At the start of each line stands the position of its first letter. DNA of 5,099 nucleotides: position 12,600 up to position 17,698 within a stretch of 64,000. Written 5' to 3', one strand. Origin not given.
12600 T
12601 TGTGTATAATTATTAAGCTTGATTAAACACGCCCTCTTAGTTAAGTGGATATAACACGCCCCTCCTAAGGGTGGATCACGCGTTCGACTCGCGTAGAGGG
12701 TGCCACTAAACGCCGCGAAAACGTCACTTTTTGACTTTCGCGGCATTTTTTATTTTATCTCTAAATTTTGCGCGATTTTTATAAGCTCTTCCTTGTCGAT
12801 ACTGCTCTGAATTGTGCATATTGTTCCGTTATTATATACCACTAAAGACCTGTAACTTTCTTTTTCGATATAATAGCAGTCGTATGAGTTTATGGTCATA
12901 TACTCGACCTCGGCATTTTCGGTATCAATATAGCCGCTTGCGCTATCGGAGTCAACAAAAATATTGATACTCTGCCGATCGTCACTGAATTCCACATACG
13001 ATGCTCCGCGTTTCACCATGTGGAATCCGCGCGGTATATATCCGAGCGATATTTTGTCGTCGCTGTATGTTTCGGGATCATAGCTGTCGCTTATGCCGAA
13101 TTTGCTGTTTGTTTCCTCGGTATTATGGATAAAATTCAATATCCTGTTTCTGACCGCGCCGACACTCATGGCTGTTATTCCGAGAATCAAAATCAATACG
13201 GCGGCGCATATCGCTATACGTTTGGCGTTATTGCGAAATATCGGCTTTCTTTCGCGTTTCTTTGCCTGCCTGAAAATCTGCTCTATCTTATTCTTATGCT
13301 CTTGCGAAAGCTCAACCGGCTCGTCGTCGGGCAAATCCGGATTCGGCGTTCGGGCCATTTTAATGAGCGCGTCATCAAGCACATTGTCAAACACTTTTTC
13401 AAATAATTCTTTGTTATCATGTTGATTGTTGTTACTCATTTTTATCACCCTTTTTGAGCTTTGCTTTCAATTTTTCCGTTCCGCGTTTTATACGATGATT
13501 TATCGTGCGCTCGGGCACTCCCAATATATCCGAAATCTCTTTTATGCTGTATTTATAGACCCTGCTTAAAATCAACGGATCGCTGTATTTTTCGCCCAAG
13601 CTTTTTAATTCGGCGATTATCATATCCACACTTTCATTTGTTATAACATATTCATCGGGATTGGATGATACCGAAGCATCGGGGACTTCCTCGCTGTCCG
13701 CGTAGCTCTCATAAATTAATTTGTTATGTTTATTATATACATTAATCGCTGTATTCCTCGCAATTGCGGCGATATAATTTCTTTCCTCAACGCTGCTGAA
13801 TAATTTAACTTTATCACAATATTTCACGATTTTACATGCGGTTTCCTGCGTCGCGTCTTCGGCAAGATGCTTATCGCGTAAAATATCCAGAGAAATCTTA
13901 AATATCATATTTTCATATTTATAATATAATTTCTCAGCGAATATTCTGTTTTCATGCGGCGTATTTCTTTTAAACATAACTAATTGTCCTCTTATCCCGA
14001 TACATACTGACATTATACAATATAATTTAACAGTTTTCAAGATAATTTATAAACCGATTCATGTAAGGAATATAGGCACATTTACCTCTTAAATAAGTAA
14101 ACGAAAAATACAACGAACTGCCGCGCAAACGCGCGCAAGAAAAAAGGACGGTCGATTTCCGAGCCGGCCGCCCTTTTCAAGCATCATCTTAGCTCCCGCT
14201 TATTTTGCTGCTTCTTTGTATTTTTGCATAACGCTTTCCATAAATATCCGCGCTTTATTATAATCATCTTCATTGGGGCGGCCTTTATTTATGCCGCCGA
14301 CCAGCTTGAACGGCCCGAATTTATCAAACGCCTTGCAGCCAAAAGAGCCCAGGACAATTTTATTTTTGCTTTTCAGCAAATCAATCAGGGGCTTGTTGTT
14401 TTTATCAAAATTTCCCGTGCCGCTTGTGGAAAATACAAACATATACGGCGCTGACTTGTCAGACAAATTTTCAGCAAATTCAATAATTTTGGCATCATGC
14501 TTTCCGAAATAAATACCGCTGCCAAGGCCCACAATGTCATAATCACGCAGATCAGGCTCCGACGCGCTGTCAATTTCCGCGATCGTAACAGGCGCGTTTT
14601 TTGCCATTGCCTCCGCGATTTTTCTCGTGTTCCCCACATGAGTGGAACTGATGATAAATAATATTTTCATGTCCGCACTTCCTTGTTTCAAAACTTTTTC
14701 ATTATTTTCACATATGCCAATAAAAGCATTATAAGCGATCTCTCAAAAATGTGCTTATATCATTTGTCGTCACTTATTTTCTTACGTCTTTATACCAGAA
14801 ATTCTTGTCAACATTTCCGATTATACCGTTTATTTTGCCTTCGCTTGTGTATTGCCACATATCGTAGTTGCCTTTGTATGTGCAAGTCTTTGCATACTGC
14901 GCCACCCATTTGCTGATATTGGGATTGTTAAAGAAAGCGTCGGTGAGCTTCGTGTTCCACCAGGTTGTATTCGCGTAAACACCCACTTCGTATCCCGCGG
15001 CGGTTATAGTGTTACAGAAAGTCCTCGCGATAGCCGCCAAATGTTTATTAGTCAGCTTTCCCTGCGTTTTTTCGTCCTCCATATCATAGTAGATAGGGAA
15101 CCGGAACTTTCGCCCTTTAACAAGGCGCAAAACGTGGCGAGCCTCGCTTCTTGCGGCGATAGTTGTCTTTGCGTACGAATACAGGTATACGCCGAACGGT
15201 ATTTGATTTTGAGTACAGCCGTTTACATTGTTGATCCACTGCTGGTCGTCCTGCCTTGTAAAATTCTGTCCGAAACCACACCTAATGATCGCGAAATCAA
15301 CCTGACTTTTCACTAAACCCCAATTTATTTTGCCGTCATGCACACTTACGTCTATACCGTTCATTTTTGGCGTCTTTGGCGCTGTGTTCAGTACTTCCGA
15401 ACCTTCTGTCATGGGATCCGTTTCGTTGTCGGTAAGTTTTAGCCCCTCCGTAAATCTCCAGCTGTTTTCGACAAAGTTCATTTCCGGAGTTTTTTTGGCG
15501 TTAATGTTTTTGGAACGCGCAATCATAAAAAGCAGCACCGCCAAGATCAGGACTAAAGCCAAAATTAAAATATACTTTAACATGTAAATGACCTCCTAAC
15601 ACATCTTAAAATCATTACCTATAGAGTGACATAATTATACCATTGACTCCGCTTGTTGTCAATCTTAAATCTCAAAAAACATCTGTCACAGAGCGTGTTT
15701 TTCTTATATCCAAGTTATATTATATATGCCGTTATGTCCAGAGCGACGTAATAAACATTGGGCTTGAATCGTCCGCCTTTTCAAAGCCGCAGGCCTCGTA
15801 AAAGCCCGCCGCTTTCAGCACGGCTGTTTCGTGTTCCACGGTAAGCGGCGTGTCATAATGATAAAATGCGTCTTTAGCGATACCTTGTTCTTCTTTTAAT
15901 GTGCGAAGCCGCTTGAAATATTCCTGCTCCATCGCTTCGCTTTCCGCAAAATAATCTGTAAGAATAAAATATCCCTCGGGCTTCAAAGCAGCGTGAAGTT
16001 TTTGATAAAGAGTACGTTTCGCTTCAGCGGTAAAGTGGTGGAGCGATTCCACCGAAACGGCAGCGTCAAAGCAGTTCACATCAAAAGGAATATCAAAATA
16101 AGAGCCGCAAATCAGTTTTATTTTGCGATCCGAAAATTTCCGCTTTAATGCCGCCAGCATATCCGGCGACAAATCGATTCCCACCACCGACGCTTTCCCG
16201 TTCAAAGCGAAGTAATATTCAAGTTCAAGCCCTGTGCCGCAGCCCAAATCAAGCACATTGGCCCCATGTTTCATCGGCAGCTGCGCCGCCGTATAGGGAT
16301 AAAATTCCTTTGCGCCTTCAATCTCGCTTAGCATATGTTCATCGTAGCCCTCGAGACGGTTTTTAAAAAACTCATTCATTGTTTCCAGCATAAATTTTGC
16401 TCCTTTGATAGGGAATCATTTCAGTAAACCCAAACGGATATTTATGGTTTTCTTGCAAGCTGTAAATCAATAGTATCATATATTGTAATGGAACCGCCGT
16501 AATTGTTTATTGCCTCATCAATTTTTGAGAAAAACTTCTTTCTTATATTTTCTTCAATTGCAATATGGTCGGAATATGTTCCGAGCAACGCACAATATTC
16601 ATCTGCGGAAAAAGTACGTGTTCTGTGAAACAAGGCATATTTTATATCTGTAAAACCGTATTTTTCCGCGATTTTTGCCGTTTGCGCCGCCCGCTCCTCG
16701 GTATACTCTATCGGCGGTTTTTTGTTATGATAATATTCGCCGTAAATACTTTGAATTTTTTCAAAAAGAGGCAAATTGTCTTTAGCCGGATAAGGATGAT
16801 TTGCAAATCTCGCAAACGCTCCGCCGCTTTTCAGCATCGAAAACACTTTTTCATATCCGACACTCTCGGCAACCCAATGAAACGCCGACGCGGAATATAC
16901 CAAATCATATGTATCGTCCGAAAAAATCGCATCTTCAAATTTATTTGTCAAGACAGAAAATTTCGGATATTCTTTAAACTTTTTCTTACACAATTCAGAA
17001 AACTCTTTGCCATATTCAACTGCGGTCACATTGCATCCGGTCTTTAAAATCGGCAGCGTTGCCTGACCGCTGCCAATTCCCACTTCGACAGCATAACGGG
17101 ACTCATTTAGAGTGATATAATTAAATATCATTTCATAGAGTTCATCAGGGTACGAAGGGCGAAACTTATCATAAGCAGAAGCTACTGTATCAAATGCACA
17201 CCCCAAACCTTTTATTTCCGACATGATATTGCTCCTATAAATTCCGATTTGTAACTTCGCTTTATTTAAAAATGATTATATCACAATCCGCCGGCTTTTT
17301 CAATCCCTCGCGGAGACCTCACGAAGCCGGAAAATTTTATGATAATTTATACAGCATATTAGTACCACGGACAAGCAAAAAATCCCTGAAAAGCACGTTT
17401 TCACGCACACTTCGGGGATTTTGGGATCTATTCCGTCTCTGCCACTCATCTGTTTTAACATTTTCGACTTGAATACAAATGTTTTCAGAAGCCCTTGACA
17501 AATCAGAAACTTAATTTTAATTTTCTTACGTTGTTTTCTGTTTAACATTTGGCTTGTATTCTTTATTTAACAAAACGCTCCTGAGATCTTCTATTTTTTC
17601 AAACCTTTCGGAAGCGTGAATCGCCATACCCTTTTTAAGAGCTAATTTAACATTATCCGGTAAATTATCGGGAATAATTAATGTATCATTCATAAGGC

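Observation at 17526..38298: About 20-kb single-strand cluster saturated with Ser/Thr phospho-signalling modules (3 kinases, 3 PP2C, 4 FHA, 8 zinc ribbons) fused to envelope-facing domains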

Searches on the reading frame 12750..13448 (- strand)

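Call 8: search_protein_families(library=pfam, proteins=[window:12750-13448:-], max_evalue=0.01)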
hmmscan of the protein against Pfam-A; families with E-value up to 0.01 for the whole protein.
window:12750-13448:- (232 aa): 1 family
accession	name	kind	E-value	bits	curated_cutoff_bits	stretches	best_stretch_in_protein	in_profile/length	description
PF14285.11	DUF4367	-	9.6e-15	55.4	22.1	1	134-229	3-110/110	Domain of unknown function (DUF4367)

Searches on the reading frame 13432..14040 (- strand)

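Call 8: search_protein_families(library=pfam, proteins=[window:13432-14040:-], max_evalue=0.01)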
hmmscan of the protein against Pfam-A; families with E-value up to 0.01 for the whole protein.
window:13432-14040:- (202 aa): 7 families
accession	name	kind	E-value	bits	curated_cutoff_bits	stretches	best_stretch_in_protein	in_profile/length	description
PF08281.18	Sigma70_r4_2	-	1.7e-10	40.8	25.7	1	141-191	4-54/54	Sigma-70, region 4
PF04545.22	Sigma70_r4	-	6.3e-07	29.3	24.1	1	145-192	2-49/50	Sigma-70, region 4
PF04542.20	Sigma70_r2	-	8e-06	26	24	1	38-106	1-69/71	Sigma-70 region 2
PF18719.7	ArlS_N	-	0.00039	21.1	27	1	63-137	28-101/140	ArlS sensor domain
PF13384.12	HTH_23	-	0.00083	19.6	24.6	1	163-186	17-40/50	Homeodomain-like domain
PF20432.4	Xre-like-HTH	-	0.0017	19.1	25.8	1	159-194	19-53/63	Antitoxin Xre-like helix-turn-helix domain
PF12728.13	HTH_17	-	0.0094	16.6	27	0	164-194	2-31/51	Helix-turn-helix domain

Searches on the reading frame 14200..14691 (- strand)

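Call 7: search_protein_families(library=pfam, proteins=[window:14200-14691:-], max_evalue=0.01)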
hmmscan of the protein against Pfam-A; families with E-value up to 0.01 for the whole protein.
window:14200-14691:- (163 aa): 3 families
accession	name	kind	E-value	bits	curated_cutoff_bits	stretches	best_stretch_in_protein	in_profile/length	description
PF12724.12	Flavodoxin_5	-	1.4e-13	51.8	27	1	13-106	2-100/145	Flavodoxin domain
PF12641.12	Flavodoxin_3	-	6.2e-09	36.3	27.5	1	13-120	2-110/160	Flavodoxin domain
PF00258.30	Flavodoxin_1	-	0.00023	21.8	25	0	13-44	1-37/143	Flavodoxin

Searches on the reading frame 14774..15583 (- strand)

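Call 7: search_protein_families(library=pfam, proteins=[window:14774-15583:-], max_evalue=0.01)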
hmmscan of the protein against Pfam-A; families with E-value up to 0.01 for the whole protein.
window:14774-15583:- (269 aa): 2 families
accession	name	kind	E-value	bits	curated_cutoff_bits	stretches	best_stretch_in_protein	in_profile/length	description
PF01183.26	Glyco_hydro_25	-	2.1e-22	80.7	27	1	77-254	1-180/180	Glycosyl hydrolases family 25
PF08924.17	Rv2525c_GlyHyd-like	-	0.00049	20.7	27.2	1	161-262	85-197/198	Rv2525c-like, glycoside hydrolase-like domain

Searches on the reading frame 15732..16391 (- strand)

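Call 7: search_protein_families(library=pfam, proteins=[window:15732-16391:-], max_evalue=0.01)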
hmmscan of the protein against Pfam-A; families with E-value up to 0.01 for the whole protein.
window:15732-16391:- (219 aa): 14 families
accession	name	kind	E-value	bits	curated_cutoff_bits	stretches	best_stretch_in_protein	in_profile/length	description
PF13649.12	Methyltransf_25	-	3.1e-22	79.5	27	1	46-140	1-97/97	Methyltransferase domain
PF08241.18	Methyltransf_11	-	1.3e-21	77.5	21.2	1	47-144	1-95/95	Methyltransferase domain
PF08242.18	Methyltransf_12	-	2.4e-15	57.5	30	1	47-142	1-98/98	Methyltransferase domain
PF13847.12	Methyltransf_31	-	2.7e-15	56.8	27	1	42-154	3-119/145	Methyltransferase domain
PF13489.12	Methyltransf_23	-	1.2e-12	48.3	27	1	40-168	20-138/164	Methyltransferase domain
PF02353.26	CMAS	-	1.7e-10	41.1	27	1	34-157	54-177/273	Mycolic acid cyclopropane synthetase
PF01209.24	Ubie_methyltran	-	2.5e-07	30.7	20.1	1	37-156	42-164/233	ubiE/COQ5 methyltransferase family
PF01728.25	FtsJ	-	5.3e-05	23.7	24.1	1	41-101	20-78/181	FtsJ-like methyltransferase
PF00891.24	Methyltransf_2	-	7.9e-05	22.5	22.3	1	44-167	64-189/210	O-methyltransferase domain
PF05175.20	MTS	-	0.00012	22.2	23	1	37-170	26-165/170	Methyltransferase small domain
PF08003.17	Methyltransf_9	-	0.00038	20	23.8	1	41-148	114-221/315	Protein of unknown function (DUF1698)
PF05724.17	TPMT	-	0.00078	19.6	26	0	34-141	30-150/218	Thiopurine S-methyltransferase (TPMT)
PF01135.25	PCMT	-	0.0021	18.3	20.3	1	38-89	69-121/210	Protein-L-isoaspartate(D-aspartate) O-methyltransferase (PCMT)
PF01739.24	CheR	-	0.0039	17.1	27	0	107-155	136-180/195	CheR methyltransferase, SAM binding domain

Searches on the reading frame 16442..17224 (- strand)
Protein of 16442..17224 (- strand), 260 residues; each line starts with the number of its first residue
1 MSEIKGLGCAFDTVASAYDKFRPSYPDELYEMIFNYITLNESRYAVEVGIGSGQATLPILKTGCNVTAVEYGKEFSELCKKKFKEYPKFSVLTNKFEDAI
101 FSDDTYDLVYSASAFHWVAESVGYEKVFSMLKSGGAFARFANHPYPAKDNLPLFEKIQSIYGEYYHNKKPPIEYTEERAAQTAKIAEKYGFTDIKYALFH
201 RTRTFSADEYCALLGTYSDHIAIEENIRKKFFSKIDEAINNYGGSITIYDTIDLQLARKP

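Call 7: search_protein_families(library=pfam, proteins=[window:16442-17224:-], max_evalue=0.01)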
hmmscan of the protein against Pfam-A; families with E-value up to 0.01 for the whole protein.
window:16442-17224:- (260 aa): 4 families
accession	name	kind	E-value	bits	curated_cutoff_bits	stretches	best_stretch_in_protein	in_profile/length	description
PF08241.18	Methyltransf_11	-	6e-13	49.7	21.2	1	46-137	1-93/95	Methyltransferase domain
PF13649.12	Methyltransf_25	-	9.6e-12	45.9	27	1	46-135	2-97/97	Methyltransferase domain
PF08242.18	Methyltransf_12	-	1.5e-08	35.7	30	1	46-136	1-97/98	Methyltransferase domain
PF00398.26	RrnaAD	-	1.3e-06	28.2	24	1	29-146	18-110/263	Ribosomal RNA adenine dimethylase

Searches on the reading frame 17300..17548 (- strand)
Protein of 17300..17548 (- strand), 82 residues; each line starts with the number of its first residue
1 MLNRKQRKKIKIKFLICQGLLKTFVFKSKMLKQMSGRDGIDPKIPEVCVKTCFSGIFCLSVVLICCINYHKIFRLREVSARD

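Call 8: search_protein_families(library=pfam, proteins=[window:17300-17548:-], max_evalue=0.01)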
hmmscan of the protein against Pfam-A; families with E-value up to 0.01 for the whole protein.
window:17300-17548:- (82 aa): 0 families

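Call 68: search_protein_families(library=pfam, proteins=[window:17300-17548:-], max_evalue=5)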
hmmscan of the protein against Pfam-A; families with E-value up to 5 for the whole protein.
window:17300-17548:- (82 aa): 0 families
